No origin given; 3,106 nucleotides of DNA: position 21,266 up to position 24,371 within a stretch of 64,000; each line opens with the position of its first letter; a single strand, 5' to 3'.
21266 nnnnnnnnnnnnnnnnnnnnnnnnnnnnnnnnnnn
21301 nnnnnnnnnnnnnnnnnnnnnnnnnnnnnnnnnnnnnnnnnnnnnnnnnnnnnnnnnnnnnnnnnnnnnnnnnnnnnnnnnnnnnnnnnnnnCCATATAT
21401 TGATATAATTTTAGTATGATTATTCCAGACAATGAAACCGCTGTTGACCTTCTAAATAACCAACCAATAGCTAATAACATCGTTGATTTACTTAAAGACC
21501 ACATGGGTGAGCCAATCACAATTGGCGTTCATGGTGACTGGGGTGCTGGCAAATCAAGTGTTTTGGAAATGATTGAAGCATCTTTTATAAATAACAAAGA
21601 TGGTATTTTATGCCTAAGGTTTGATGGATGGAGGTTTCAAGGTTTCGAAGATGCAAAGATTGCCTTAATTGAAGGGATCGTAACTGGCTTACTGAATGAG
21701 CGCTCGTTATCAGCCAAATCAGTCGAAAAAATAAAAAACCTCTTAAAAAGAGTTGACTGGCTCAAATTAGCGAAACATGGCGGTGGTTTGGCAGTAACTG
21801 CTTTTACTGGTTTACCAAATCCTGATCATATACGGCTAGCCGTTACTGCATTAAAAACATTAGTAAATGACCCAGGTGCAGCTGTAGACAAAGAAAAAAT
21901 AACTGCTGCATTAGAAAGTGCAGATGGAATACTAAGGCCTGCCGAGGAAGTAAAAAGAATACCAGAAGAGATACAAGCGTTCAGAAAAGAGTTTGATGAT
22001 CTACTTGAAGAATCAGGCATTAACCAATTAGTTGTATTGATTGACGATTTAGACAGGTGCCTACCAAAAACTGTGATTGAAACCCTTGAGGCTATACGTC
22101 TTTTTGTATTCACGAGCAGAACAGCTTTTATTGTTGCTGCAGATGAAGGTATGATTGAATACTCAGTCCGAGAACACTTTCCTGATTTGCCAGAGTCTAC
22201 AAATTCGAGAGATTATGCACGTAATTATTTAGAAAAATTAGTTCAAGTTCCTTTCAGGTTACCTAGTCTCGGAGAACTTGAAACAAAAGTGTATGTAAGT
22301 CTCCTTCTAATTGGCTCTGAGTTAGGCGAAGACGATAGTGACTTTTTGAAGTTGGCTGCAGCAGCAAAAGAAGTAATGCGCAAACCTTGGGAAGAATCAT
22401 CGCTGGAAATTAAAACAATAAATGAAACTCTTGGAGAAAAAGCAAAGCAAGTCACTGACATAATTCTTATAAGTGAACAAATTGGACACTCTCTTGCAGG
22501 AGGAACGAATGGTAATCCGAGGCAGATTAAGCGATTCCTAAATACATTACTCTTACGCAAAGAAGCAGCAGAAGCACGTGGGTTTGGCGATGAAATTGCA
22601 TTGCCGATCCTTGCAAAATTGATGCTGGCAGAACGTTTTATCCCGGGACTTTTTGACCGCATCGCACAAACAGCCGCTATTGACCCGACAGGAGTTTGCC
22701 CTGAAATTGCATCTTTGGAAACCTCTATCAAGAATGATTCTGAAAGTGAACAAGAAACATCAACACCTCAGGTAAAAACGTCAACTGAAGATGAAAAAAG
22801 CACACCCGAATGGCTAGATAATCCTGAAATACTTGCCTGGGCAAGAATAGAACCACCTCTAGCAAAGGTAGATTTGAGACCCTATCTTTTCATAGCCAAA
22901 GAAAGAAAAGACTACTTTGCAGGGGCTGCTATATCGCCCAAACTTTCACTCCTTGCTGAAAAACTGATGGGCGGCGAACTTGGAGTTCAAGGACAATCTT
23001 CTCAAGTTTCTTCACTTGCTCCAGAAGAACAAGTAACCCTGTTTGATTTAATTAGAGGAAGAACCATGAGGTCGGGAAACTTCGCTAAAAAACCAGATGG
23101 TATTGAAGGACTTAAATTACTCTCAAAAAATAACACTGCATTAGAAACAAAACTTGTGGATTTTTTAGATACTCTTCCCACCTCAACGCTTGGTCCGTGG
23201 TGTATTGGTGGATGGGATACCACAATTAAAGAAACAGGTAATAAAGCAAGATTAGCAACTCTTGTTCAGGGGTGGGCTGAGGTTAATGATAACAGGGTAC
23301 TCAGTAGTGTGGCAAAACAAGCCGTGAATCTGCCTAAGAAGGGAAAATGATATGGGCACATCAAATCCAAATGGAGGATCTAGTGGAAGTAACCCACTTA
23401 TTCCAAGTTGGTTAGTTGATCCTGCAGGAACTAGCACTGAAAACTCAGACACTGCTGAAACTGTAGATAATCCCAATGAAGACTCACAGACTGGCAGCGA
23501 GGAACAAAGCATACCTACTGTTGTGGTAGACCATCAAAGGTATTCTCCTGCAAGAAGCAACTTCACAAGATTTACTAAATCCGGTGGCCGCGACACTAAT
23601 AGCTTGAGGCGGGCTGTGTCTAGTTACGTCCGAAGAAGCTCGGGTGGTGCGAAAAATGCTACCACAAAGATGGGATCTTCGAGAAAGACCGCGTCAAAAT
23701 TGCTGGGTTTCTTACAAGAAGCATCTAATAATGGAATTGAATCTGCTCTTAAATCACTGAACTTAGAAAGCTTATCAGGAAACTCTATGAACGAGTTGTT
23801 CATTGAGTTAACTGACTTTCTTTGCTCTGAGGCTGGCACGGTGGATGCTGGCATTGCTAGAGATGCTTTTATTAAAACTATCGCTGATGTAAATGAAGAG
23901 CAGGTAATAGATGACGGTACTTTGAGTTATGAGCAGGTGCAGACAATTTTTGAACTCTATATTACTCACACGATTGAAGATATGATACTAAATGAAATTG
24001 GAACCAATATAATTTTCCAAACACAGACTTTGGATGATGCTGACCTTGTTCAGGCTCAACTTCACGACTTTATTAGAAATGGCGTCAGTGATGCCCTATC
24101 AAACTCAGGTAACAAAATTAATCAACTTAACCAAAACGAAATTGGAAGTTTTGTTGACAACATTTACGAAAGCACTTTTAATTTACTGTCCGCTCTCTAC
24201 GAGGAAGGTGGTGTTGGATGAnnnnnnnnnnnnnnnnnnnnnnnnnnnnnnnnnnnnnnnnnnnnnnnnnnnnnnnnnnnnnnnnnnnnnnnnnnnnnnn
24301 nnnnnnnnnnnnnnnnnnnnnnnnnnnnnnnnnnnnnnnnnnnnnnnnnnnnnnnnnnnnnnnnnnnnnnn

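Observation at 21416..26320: Four-gene KAP NTPase / unknown / QueC-like / TatD locus: Qat-type antiphage system in an atypical host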

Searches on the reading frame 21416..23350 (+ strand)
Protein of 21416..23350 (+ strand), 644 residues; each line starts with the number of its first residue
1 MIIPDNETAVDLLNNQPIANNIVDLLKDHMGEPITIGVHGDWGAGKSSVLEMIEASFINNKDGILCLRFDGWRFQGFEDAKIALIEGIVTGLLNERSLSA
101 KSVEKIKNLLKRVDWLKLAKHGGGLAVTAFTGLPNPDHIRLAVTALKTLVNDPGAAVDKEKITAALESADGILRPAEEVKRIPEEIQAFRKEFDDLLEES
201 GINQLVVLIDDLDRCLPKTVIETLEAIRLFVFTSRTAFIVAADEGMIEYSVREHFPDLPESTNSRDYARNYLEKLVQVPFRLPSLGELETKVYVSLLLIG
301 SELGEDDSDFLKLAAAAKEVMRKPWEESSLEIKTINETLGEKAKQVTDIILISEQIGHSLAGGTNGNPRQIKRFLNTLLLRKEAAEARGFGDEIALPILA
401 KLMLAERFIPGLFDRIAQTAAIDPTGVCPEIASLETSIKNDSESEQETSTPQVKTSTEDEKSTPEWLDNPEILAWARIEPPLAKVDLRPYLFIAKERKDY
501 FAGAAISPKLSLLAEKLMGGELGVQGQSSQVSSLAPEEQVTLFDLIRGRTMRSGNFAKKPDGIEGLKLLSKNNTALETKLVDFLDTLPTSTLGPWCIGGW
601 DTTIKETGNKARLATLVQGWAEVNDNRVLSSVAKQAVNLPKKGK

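Call 3: search_protein_families(library=padloc, proteins=[window:21416-23350:+], max_evalue=0.01)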
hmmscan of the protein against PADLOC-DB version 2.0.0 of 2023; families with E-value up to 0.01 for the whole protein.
window:21416-23350:+ (644 aa): 7 families
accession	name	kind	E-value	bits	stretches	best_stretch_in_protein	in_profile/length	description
PDLC02209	QatA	-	2.1e-271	900.2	1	1-643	1-645/646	-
PDLC02210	QatA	-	5.1e-95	317.2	1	5-595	4-580/593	-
PDLC04959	PDC-S20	-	1e-23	82.6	1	4-283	12-259/464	-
PDLC04958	PDC-S20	-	7.9e-18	63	1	20-289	16-260/458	-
PDLC02361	PifA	-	3.4e-17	60.3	1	18-284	24-255/720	PifA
PDLC04957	PDC-S20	-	1.6e-16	58.8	2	190-289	172-261/446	-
PDLC04956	PDC-S20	-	3.3e-11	41.3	1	11-284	12-254/450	-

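Call 4: search_protein_families(library=pfam, proteins=[window:21416-23350:+], max_evalue=0.01)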
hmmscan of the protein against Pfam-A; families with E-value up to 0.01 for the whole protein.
window:21416-23350:+ (644 aa): 3 families
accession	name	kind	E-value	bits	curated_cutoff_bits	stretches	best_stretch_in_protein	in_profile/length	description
PF07693.20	KAP_NTPase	-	1.1e-49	169.7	20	1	16-381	2-289/293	KAP family P-loop domain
PF13191.12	AAA_16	-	0.0033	18.4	32.6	0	29-214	20-143/167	AAA ATPase domain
PF13401.12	AAA_22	-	0.0053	17.5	27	0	178-240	64-120/130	AAA domain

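Call 5: search_protein_families(library=ncbifam, proteins=[window:21416-23350:+], max_evalue=0.01)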
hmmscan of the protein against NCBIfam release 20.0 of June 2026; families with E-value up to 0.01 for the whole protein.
window:21416-23350:+ (644 aa): 2 families
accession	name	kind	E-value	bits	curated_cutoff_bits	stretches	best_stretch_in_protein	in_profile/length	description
NF041923.1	QatA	equivalog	2.9e-255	848.8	600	1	1-628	1-627/628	Qat anti-phage system ATPase QatA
NF047389.1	ATPase_Sll1717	subfamily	5.4e-06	25.8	75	1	38-218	34-200/454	P-loop ATPase, Sll1717 family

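Call 31: search_solved_structures(query=window:21416-23350:+, show_alignments=1)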
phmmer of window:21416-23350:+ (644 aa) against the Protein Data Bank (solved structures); distinct sequences matched with E-value up to 0.001: 0.

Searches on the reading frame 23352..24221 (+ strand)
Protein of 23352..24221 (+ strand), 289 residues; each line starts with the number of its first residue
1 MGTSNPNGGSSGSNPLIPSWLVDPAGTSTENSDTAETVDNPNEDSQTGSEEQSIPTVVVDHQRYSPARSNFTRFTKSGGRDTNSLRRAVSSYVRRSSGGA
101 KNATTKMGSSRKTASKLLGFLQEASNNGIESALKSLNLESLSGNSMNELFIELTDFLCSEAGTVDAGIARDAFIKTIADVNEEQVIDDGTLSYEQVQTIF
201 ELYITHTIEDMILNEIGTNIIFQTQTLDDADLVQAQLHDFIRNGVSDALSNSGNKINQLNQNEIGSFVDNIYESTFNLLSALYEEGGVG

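Call 3: search_protein_families(library=padloc, proteins=[window:23352-24221:+], max_evalue=0.01)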
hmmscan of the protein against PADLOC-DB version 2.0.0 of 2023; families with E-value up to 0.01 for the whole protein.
window:23352-24221:+ (289 aa): 3 families
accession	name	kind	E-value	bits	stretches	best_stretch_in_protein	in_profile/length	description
PDLC02213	QatB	-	1.1e-100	335.3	1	1-284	1-289/294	-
PDLC02211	QatB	-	8.2e-54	180.4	1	97-284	1-188/191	-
PDLC02212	QatB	-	7e-18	63.1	1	52-265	24-231/248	-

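Call 4: search_protein_families(library=pfam, proteins=[window:23352-24221:+], max_evalue=0.01)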
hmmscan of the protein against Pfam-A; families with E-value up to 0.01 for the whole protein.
window:23352-24221:+ (289 aa): 0 families

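Call 5: search_protein_families(library=ncbifam, proteins=[window:23352-24221:+], max_evalue=0.01)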
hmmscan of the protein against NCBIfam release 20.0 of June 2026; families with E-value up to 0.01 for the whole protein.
window:23352-24221:+ (289 aa): 1 family
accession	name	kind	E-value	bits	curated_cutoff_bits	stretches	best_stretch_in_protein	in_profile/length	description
NF041924.1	QatB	equivalog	5.2e-58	195.9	100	1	98-276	1-179/179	Qat anti-phage system associated protein QatB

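Call 15: search_solved_structures(query=window:23352-24221:+, show_alignments=2)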
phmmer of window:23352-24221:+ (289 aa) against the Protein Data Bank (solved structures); distinct sequences matched with E-value up to 0.001: 2.
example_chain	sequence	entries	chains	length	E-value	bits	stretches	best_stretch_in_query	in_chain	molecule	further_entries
9vll_A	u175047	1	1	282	2.8e-36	128.9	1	41-280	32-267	DUF5610 domain-containing protein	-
9zee_A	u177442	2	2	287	3.3e-36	128.7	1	1-282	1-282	QatB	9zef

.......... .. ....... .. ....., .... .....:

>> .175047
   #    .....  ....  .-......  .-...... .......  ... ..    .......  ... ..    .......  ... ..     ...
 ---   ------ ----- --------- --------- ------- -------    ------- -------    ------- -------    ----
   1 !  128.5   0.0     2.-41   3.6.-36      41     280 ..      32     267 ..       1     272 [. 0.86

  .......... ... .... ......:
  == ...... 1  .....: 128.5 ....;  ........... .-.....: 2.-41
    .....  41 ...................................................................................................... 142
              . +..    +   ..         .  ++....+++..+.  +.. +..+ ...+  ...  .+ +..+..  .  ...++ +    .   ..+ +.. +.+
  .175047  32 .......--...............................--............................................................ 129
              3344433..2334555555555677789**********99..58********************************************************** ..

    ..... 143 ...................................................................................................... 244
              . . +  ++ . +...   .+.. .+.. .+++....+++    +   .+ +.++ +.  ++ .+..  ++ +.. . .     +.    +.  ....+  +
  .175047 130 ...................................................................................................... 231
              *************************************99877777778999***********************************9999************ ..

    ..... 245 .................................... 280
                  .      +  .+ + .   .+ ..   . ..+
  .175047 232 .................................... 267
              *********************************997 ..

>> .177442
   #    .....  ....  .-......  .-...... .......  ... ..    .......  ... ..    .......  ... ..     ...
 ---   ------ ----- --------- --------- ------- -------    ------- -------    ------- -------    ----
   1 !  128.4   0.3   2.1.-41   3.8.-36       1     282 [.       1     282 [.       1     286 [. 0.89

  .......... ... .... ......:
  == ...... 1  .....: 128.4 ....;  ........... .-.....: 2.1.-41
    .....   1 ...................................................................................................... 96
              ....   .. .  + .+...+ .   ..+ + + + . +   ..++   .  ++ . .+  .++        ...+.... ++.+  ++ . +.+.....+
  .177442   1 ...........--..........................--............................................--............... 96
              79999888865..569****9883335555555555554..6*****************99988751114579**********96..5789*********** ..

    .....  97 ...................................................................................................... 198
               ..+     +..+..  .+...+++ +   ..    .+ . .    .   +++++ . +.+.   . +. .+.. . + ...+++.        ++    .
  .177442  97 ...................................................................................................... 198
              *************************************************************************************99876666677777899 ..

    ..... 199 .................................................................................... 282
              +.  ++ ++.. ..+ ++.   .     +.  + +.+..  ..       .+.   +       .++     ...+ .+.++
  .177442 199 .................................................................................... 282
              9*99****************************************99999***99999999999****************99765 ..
